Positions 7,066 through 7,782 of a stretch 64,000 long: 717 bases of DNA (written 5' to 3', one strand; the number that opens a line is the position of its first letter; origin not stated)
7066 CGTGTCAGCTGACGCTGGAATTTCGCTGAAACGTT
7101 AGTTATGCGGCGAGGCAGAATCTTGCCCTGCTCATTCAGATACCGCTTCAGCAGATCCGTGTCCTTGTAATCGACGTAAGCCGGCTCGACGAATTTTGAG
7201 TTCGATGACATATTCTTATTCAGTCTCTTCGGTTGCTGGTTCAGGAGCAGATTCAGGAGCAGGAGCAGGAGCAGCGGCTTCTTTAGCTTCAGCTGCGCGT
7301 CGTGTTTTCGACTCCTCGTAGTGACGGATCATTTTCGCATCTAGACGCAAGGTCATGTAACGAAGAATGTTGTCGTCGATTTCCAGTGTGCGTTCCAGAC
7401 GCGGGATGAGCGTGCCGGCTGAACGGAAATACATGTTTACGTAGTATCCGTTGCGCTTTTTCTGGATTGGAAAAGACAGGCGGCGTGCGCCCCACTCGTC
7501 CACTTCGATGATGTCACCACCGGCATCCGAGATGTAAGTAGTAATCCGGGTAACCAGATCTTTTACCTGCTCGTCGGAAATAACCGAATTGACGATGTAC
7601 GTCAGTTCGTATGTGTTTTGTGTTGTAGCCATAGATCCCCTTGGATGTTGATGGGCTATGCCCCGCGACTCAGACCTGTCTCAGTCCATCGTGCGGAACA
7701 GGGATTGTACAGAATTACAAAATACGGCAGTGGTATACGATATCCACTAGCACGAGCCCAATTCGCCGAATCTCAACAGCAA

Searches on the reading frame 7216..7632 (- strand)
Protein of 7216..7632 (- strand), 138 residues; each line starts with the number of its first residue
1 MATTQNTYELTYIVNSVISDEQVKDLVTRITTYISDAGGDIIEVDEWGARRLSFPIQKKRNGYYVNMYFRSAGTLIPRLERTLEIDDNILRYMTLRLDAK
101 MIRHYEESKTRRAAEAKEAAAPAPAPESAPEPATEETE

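Call 29: find_encoding_contigs(protein=window:7216-7632:-, flank=10000, max_places=10)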
Protein window:7216-7632:- (138 aa): 21 contigs read that carry it; 5 places shown.
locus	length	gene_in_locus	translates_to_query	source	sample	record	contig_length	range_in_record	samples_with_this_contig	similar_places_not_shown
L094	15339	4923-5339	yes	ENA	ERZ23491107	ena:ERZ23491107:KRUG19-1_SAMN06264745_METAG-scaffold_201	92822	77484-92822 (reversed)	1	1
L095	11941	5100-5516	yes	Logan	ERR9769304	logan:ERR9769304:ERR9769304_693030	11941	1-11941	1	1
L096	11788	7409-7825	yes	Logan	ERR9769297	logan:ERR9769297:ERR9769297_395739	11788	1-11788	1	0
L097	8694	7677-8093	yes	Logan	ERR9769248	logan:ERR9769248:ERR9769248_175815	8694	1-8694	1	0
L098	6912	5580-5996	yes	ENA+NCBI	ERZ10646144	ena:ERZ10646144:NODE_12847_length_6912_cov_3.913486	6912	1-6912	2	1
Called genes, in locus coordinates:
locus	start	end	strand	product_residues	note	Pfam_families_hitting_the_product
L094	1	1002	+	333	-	?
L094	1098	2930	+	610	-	PF13522:GATase_6, PF13537:GATase_7, PF01380:SIS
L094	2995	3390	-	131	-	-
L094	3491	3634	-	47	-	-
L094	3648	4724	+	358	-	PF03462:PCRF, PF00472:RF-1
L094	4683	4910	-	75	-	-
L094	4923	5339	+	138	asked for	PF01250:Ribosomal_S6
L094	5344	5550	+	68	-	PF01084:Ribosomal_S18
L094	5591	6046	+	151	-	PF01281:Ribosomal_L9_N, PF03948:Ribosomal_L9_C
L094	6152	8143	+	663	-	PF11412:DsbD_N (faint), PF02683:DsbD_TM, PF13899:Thioredoxin_7, PF13098:Thioredoxin_2 (weak)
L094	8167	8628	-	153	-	PF00582:Usp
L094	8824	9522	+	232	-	-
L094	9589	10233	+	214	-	PF01694:Rhomboid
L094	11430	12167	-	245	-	PF00702:Hydrolase, PF13419:HAD_2, PF13242:Hydrolase_like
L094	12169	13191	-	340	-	-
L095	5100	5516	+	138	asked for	PF01250:Ribosomal_S6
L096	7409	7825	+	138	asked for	PF01250:Ribosomal_S6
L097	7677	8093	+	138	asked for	PF01250:Ribosomal_S6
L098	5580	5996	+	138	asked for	PF01250:Ribosomal_S6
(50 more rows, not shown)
